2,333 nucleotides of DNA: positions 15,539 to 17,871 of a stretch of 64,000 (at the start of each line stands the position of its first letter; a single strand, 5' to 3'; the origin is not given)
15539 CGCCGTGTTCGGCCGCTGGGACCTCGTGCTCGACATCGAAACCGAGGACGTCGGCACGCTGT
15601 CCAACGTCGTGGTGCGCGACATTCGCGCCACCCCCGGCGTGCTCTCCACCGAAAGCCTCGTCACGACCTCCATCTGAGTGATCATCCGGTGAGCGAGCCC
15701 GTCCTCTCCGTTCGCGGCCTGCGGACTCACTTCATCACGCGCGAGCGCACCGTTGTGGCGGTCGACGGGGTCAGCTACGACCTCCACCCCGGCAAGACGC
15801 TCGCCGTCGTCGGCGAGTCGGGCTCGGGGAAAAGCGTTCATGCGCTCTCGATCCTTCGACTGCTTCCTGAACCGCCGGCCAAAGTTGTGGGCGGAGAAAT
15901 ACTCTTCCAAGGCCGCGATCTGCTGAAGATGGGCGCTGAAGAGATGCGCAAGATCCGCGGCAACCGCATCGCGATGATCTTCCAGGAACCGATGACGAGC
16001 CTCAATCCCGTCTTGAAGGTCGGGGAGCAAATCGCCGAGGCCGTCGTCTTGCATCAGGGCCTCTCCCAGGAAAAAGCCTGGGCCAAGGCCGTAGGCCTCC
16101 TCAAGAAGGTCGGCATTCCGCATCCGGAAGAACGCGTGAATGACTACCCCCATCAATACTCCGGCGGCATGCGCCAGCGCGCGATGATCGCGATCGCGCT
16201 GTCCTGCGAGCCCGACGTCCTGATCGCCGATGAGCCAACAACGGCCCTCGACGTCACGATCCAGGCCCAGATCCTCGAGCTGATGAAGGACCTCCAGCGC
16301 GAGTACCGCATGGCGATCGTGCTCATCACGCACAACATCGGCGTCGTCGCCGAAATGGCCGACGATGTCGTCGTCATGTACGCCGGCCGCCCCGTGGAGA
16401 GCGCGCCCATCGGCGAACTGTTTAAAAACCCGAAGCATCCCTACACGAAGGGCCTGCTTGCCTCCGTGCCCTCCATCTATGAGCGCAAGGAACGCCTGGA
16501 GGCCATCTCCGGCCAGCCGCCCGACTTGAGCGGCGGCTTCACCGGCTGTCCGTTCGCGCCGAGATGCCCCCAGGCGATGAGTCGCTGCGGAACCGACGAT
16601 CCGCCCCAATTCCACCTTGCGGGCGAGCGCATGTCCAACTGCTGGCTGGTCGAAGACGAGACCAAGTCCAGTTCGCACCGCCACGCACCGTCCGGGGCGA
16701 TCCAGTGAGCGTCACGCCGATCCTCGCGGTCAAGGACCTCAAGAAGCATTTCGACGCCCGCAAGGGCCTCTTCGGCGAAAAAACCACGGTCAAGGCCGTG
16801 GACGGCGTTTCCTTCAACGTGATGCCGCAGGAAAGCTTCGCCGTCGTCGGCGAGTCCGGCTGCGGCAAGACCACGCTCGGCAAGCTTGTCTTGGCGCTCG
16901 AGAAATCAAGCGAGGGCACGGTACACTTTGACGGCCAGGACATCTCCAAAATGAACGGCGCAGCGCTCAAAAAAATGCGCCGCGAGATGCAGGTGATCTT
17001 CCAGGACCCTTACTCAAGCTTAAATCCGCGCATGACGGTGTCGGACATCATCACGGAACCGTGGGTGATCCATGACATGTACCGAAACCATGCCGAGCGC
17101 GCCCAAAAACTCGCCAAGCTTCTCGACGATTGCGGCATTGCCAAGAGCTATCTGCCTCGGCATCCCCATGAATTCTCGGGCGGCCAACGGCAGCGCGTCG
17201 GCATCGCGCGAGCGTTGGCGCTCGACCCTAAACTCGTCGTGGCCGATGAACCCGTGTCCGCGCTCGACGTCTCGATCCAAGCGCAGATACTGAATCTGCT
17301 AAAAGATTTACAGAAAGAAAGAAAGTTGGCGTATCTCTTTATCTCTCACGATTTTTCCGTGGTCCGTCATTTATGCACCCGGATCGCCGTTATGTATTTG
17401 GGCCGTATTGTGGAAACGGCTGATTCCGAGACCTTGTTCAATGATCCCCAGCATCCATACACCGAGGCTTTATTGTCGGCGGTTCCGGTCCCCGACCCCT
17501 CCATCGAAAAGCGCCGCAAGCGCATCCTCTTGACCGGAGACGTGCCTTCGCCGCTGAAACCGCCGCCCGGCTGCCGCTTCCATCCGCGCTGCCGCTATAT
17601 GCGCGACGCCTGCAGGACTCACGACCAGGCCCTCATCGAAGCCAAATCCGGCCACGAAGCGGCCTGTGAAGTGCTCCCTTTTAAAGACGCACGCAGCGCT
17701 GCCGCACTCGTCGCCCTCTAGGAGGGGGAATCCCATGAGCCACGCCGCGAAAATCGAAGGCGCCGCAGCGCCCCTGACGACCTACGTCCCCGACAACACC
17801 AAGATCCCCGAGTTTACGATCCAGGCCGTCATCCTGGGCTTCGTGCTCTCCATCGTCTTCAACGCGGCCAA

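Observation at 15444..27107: OPT-family oligopeptide transporter embedded inside an Opp-type ABC operon with three tandem paralogous binding proteins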

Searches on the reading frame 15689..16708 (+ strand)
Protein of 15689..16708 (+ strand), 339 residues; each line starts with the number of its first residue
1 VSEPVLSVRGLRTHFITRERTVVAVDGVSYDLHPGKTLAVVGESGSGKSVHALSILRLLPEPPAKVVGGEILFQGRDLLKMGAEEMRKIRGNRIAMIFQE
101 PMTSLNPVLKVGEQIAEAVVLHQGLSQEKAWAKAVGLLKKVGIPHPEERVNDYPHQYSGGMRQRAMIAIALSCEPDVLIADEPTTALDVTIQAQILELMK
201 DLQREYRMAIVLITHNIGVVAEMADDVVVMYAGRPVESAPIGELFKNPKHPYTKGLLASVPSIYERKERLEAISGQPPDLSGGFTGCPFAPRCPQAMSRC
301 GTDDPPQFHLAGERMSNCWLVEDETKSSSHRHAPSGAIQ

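Call 6: search_protein_families(library=pfam, proteins=[window:15689-16708:+])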
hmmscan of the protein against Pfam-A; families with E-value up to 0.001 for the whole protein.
window:15689-16708:+ (339 aa): 4 families
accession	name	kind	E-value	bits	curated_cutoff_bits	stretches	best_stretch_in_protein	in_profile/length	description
PF00005.33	ABC_tran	-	1.8e-28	100.3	25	1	26-185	2-137/137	ABC transporter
PF08352.17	oligo_HPY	-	1.3e-22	80.4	27.1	1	236-300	1-65/65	Oligopeptide/dipeptide transporter, C-terminal region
PF13304.12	AAA_21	-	1.3e-08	35.7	27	1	145-220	226-303/304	AAA domain, putative AbiEii toxin, Type IV TA system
PF13401.12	AAA_22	-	0.00082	20.1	27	0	37-214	7-122/130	AAA domain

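Call 7: search_protein_families(library=ncbifam, proteins=[window:15689-16708:+])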
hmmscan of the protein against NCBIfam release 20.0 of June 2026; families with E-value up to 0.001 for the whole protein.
window:15689-16708:+ (339 aa): 184 families (the best 25 are shown)
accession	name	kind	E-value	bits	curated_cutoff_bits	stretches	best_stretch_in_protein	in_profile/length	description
NF043079.1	MMSYN1_0167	equivalog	3.8e-113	379.2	740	2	83-328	297-542/561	oligopeptide ABC transporter ATP-binding protein OppD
NF007010.1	PRK09473.1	subfamily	7.5e-109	363.3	575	1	6-324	2-317/318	oligopeptide ABC transporter ATP-binding protein OppD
NF008246.0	PRK11022.1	equivalog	3.8e-104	348.3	541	1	5-324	3-320/326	dipeptide ABC transporter ATP-binding protein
NF007613.0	PRK10261.1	equivalog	3e-99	333.2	1077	1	3-264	10-276/623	glutathione ABC transporter ATP-binding protein GsiA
NF011713.0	PRK15134.1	equivalog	1.6e-96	324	834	1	1-262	1-262/529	microcin C ABC transporter ATP-binding protein YejF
NF008453.0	PRK11308.1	subfamily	1e-86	291.2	408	1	13-326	26-331/334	dipeptide ABC transporter ATP-binding protein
NF043071.1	DppF_dipep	equivalog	3.2e-78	263.4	660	1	13-324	27-330/331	dipeptide ABC transporter ATP-binding subunit DppF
NF011659.0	PRK15079.1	equivalog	1.1e-75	254.4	540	1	8-321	23-331/334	murein tripeptide/oligopeptide ABC transporter ATP binding protein OppF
TIGR02770.1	nickel_nikD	equivalog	5.1e-75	251.8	318.7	1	25-258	2-227/230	nickel import ATP-binding protein NikD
NF047576.1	opine_ATP_CntF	equivalog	3.5e-72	242.8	385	1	7-263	4-256/264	staphylopine uptake ABC transporter ATP-binding protein CntF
NF047578.1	opine_ATP_CntD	equivalog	2.3e-71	240.2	380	1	17-265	12-258/266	staphylopine uptake ABC transporter ATP-binding protein CntD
NF011674.0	PRK15093.1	equivalog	1.4e-64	218.3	627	1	4-302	2-307/330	putrescine export ABC transporter ATP-binding protein SapD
NF043078.1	MMSYN1_0168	equivalog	2e-54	185.3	800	2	137-262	476-599/649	oligopeptide ABC transporter ATP-binding protein OppF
TIGR02769.1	nickel_nikE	equivalog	1.8e-48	165.3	332.55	1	17-267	18-260/265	nickel import ATP-binding protein NikE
NF007739.0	PRK10419.1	subfamily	4.2e-43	147.8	354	1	17-258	20-252/268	nickel ABC transporter ATP-binding protein NikE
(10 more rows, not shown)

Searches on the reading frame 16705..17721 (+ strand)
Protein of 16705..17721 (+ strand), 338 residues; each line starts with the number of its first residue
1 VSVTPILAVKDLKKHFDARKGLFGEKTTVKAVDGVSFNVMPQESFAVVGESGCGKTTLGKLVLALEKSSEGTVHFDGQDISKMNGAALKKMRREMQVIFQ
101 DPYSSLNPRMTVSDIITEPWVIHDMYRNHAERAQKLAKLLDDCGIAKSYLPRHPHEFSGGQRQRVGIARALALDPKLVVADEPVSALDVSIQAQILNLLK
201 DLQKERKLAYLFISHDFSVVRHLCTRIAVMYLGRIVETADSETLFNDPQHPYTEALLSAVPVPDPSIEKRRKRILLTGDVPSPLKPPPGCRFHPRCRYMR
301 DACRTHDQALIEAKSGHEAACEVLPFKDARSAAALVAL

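Call 6: search_protein_families(library=pfam, proteins=[window:16705-17721:+])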
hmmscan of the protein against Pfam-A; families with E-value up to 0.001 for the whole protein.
window:16705-17721:+ (338 aa): 5 families
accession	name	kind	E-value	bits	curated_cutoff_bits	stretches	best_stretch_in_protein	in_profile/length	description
PF00005.33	ABC_tran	-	7.9e-33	114.4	25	1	33-184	2-136/137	ABC transporter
PF08352.17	oligo_HPY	-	7.8e-20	71.5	27.1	1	236-303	1-65/65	Oligopeptide/dipeptide transporter, C-terminal region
PF13304.12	AAA_21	-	2.9e-05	24.7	27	0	150-216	231-299/304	AAA domain, putative AbiEii toxin, Type IV TA system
PF02463.25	SMC_N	-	0.00042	20.2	40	1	44-222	26-204/220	RecF/RecN/SMC N terminal domain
PF13401.12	AAA_22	-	0.0008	20.2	27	0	43-101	6-60/130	AAA domain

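Call 7: search_protein_families(library=ncbifam, proteins=[window:16705-17721:+])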
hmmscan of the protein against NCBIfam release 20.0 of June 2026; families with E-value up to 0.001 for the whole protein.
window:16705-17721:+ (338 aa): 187 families (the best 25 are shown)
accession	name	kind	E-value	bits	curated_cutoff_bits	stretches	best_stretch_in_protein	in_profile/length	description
NF008453.0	PRK11308.1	subfamily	1.8e-122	408.8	408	1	4-322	10-324/334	dipeptide ABC transporter ATP-binding protein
NF011659.0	PRK15079.1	equivalog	1.1e-112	376.1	540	1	6-321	11-328/334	murein tripeptide/oligopeptide ABC transporter ATP binding protein OppF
NF043071.1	DppF_dipep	equivalog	9.7e-110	367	660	1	4-321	11-324/331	dipeptide ABC transporter ATP-binding subunit DppF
NF007613.0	PRK10261.1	equivalog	1.2e-98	331.1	1077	1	4-284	311-590/623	glutathione ABC transporter ATP-binding protein GsiA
NF043078.1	MMSYN1_0168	equivalog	6.8e-92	309.1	800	3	135-274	472-611/649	oligopeptide ABC transporter ATP-binding protein OppF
NF011713.0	PRK15134.1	equivalog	1.1e-77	261.9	834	1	4-258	273-527/529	microcin C ABC transporter ATP-binding protein YejF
TIGR02769.1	nickel_nikE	equivalog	9.3e-77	258.1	332.55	1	6-265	2-258/265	nickel import ATP-binding protein NikE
NF007739.0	PRK10419.1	subfamily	1.5e-72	244.3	354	1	6-264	3-262/268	nickel ABC transporter ATP-binding protein NikE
NF007010.1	PRK09473.1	subfamily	2.6e-69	233.4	575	1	7-321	2-311/318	oligopeptide ABC transporter ATP-binding protein OppD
NF008246.0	PRK11022.1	equivalog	1.3e-67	228.2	541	1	23-328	13-320/326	dipeptide ABC transporter ATP-binding protein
NF043079.1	MMSYN1_0167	equivalog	1.5e-62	212.1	740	2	87-319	299-530/561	oligopeptide ABC transporter ATP-binding protein OppD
TIGR02770.1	nickel_nikD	equivalog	3.4e-51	173.8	318.7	1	32-259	2-228/230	nickel import ATP-binding protein NikD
NF011692.0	PRK15112.1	equivalog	8.7e-51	173.1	452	1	5-258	4-252/269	putrescine export ABC transporter ATP-binding protein SapF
NF011674.0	PRK15093.1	equivalog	2.8e-50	171.3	627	1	25-322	16-322/330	putrescine export ABC transporter ATP-binding protein SapD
NF047576.1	opine_ATP_CntF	equivalog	4.9e-50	170.2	385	1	25-259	13-252/264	staphylopine uptake ABC transporter ATP-binding protein CntF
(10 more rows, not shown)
